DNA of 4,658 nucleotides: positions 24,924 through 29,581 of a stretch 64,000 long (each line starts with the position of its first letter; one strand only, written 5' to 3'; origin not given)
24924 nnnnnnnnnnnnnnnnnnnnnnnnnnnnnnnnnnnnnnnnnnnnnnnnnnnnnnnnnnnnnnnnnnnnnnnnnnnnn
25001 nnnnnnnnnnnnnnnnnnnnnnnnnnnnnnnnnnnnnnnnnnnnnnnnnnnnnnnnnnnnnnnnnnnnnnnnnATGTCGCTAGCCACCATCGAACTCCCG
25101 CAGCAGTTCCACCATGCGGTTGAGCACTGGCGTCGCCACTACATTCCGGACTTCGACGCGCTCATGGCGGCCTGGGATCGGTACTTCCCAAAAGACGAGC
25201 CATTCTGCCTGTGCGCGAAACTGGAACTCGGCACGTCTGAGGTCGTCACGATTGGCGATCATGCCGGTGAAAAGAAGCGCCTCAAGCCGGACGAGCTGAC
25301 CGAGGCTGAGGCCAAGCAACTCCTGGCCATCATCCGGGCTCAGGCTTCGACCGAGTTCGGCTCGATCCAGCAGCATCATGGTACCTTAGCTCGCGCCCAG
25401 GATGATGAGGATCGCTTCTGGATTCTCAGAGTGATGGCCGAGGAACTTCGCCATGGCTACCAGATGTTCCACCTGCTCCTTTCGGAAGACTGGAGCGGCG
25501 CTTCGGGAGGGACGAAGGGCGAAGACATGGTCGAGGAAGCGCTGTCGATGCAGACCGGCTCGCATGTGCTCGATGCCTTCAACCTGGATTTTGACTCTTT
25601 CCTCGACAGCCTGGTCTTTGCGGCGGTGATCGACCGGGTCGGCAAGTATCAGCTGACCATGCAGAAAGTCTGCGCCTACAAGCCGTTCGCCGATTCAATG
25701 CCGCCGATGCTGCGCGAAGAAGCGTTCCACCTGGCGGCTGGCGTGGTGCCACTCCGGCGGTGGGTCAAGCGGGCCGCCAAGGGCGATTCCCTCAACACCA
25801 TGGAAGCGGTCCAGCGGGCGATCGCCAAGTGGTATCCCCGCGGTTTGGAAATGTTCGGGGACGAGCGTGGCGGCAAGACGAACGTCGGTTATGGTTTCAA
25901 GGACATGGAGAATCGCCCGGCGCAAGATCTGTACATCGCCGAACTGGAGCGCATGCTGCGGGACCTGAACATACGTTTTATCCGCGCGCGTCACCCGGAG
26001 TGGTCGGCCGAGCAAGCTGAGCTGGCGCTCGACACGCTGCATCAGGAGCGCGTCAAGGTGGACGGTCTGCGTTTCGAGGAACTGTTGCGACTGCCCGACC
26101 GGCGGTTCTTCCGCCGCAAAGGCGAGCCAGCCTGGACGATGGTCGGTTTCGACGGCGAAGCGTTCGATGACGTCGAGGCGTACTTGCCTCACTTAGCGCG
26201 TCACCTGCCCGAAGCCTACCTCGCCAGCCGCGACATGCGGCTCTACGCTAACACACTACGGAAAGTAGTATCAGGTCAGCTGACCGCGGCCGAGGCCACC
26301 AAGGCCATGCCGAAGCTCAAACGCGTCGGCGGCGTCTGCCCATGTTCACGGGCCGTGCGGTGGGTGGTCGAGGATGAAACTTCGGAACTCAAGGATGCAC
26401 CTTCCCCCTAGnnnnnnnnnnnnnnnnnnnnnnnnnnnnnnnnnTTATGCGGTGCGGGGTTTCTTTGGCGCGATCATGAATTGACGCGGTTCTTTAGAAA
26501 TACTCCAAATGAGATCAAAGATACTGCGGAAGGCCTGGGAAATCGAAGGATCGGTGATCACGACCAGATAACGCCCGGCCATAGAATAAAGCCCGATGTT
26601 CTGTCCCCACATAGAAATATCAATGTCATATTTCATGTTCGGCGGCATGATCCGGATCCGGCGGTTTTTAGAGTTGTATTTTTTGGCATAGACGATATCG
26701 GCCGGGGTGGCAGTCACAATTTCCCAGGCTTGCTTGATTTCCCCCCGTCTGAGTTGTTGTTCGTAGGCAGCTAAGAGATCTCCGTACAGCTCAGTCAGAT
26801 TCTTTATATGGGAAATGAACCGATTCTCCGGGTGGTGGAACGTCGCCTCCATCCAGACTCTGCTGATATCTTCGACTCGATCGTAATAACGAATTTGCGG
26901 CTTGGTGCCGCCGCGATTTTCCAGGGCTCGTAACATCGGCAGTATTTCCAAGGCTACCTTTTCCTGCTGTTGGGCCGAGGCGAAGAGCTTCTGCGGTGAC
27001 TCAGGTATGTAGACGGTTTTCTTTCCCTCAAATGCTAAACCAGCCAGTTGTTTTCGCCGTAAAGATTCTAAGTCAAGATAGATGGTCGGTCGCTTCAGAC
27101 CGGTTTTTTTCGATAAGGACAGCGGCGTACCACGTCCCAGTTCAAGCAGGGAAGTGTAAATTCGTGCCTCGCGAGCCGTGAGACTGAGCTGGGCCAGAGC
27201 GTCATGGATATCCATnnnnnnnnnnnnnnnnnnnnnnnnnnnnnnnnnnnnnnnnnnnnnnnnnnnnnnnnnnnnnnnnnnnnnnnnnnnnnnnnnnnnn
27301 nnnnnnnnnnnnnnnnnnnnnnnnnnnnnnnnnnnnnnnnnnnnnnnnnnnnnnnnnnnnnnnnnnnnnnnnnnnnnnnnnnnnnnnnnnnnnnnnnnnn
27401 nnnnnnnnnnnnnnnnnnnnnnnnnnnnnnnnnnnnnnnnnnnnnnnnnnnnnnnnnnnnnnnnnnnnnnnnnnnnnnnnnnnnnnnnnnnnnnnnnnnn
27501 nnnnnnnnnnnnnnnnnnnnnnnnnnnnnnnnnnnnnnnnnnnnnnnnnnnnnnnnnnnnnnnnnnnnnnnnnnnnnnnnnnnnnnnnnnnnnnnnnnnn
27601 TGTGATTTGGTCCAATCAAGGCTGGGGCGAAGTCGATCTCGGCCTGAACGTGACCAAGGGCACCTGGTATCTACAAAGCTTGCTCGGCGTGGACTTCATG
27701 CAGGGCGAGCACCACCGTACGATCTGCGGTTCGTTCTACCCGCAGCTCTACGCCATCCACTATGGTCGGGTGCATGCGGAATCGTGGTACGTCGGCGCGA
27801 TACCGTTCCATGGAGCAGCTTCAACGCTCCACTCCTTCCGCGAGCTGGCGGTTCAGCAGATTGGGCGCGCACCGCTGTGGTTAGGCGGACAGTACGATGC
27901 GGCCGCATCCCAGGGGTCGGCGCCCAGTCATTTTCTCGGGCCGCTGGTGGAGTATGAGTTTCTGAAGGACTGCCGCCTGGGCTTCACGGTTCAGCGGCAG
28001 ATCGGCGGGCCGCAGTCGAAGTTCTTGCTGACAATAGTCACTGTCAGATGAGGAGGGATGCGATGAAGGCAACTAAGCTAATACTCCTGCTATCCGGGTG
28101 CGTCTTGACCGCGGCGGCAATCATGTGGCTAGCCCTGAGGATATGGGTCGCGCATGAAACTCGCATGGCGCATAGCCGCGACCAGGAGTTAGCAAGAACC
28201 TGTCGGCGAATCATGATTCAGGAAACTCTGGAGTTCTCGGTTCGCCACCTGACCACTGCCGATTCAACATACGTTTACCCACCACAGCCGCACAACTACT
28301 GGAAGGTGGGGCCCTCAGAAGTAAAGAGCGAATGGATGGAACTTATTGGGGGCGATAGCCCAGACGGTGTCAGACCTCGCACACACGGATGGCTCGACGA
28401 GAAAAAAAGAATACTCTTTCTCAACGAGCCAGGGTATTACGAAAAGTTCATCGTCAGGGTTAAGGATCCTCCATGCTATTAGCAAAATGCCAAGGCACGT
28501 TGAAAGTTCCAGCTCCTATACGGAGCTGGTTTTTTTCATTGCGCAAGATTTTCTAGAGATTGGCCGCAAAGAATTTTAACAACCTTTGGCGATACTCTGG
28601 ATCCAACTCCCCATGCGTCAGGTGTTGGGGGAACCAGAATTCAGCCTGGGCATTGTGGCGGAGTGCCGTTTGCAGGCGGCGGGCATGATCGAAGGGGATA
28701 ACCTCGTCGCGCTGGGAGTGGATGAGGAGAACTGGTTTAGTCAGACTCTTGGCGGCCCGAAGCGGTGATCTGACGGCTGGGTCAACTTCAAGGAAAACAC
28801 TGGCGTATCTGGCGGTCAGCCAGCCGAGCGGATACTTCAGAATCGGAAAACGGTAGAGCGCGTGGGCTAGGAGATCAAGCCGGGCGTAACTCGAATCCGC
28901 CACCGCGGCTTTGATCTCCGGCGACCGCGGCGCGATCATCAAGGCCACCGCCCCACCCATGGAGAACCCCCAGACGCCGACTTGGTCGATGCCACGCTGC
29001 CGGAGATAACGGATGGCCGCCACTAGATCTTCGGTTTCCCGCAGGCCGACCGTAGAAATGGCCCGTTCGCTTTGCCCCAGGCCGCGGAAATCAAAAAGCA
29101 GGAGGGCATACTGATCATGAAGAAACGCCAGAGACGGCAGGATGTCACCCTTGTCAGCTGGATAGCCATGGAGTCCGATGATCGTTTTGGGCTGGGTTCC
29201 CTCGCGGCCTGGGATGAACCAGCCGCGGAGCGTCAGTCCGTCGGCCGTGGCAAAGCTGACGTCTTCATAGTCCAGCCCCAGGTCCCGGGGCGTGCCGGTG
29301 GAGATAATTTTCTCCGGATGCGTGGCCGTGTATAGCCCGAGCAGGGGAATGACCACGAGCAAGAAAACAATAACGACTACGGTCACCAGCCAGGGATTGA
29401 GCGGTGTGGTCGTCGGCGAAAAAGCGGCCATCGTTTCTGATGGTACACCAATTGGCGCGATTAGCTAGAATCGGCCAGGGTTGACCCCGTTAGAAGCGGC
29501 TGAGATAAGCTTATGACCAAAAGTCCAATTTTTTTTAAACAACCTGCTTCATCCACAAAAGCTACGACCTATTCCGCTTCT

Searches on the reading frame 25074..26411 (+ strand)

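Call 21: search_protein_families(library=pfam, proteins=[window:25074-26411:+], max_evalue=0.00001)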
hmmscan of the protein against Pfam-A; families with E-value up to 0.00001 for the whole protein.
window:25074-26411:+ (445 aa): 1 family
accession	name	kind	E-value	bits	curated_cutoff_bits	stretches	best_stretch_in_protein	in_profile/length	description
PF05138.18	PaaA_PaaC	-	3.2e-09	36.8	28.5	1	146-302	77-225/263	Phenylacetic acid catabolic protein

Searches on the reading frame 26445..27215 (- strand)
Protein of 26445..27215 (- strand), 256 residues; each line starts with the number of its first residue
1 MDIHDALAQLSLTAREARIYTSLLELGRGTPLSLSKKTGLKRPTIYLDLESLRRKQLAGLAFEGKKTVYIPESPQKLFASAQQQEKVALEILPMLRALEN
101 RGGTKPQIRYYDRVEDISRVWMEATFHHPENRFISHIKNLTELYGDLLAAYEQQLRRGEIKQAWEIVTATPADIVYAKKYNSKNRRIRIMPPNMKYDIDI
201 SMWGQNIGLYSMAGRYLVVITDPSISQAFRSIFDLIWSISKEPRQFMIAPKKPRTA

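Call 21: search_protein_families(library=pfam, proteins=[window:26445-27215:-], max_evalue=0.00001)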
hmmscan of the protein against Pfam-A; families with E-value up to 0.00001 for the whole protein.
window:26445-27215:- (256 aa): 1 family
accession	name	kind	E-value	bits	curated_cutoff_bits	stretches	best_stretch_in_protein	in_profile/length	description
PF01978.25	TrmB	-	1e-08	35.3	25.6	1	7-69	1-62/68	Sugar-specific transcriptional regulator TrmB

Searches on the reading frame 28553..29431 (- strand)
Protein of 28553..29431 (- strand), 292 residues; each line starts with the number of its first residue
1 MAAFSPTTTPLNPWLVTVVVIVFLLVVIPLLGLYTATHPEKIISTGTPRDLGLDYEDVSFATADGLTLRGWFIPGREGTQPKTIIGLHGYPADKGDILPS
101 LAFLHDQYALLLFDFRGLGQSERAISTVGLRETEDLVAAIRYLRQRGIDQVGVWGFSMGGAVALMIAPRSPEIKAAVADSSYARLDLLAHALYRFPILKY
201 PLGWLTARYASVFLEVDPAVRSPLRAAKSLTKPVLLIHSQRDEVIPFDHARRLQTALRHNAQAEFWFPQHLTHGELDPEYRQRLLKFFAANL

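Call 21: search_protein_families(library=pfam, proteins=[window:28553-29431:-], max_evalue=0.00001)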
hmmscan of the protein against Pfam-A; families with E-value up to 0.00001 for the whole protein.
window:28553-29431:- (292 aa): 8 families
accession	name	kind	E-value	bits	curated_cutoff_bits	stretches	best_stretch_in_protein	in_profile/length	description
PF00561.26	Abhydrolase_1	-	3.6e-16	60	25.8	1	83-184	2-103/245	alpha/beta hydrolase fold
PF12146.15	Hydrolase_4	-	8.9e-12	45.2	27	1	85-186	8-114/239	Serine aminopeptidase, S33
PF00326.27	Peptidase_S9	-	1.5e-11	44.6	22.6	1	126-279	38-193/213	Prolyl oligopeptidase family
PF01738.24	DLH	-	1e-10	42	21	1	133-264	78-177/217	Dienelactone hydrolase family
PF02129.25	Peptidase_S15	-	5.9e-09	36.4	23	1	94-204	38-151/262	X-Pro dipeptidyl-peptidase (S15 family)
PF12697.13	Abhydrolase_6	-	1.7e-08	35.8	26.3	1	85-228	2-163/217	Alpha/beta hydrolase family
PF05448.18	AXE1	-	1.9e-06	27.3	21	0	57-122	58-124/321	Acetyl xylan esterase (AXE1)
PF20434.5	BD-FAE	-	3.1e-06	27.3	26.8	0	102-168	42-108/215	BD-FAE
